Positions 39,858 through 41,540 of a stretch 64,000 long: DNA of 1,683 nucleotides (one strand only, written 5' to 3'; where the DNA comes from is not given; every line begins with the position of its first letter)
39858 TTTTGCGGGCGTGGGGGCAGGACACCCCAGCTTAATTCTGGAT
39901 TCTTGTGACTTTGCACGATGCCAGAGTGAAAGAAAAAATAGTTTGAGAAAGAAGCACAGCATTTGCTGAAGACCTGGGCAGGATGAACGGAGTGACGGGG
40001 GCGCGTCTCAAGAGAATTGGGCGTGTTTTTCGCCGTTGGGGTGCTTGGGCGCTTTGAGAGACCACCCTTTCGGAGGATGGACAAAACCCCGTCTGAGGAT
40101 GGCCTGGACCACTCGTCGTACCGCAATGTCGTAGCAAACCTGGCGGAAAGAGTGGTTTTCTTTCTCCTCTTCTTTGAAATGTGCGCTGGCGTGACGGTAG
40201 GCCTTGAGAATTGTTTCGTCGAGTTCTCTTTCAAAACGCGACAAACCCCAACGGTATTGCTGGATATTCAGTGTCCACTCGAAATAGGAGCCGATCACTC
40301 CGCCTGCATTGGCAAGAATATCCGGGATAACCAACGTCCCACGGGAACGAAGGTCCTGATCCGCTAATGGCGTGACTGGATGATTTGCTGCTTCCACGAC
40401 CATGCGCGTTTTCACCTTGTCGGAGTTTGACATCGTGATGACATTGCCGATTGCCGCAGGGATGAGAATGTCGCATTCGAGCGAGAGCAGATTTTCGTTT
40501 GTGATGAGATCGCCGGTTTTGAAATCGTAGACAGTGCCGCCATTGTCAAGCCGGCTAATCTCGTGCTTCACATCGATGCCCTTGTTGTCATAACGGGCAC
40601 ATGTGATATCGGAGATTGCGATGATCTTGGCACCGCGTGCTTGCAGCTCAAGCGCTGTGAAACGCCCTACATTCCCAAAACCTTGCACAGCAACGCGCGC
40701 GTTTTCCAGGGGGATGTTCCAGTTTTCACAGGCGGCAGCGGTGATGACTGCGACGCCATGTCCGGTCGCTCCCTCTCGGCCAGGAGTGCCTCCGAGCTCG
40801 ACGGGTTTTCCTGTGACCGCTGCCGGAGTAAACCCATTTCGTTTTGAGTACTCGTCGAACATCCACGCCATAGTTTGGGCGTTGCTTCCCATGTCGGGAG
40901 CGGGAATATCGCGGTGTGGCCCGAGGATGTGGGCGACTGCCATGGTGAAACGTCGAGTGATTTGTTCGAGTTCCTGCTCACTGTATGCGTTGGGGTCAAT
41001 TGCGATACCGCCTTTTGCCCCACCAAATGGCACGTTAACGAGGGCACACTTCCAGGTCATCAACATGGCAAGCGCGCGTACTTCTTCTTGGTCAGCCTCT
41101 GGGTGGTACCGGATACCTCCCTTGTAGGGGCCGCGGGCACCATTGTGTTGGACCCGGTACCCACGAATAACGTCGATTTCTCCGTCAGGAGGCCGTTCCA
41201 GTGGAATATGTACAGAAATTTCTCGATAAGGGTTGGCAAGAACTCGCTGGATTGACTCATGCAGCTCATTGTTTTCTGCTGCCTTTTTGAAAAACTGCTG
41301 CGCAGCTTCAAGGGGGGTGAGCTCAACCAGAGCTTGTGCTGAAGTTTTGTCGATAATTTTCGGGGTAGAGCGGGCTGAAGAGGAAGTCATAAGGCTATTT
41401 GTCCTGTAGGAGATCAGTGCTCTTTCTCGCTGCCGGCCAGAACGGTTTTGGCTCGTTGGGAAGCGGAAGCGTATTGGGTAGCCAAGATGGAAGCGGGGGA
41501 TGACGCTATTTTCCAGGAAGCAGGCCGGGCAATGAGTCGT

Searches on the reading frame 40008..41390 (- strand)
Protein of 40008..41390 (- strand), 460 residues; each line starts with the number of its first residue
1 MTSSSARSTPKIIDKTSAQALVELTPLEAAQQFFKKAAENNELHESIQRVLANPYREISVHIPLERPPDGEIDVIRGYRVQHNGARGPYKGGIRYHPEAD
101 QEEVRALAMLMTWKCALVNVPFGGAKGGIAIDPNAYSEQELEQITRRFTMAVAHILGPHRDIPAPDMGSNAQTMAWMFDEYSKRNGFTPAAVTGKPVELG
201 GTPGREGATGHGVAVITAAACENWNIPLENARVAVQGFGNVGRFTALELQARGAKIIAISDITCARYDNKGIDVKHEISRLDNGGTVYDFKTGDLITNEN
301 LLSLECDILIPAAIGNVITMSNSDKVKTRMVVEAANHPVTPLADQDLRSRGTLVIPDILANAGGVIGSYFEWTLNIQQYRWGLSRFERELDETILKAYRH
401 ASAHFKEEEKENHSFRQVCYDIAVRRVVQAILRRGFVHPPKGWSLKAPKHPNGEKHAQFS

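Call 58: search_protein_families(library=pfam, proteins=[window:40008-41390:-], max_evalue=0.00001)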
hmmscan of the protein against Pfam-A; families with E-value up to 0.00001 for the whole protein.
window:40008-41390:- (460 aa): 2 families
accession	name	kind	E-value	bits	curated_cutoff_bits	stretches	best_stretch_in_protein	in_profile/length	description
PF00208.27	ELFV_dehydrog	-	2.2e-60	204.8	23.4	1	200-435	1-241/241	Glutamate/Leucine/Phenylalanine/Valine dehydrogenase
PF02812.23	ELFV_dehydrog_N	-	1.1e-54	184.1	25.3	1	54-183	1-129/129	Glu/Leu/Phe/Val dehydrogenase, dimerisation domain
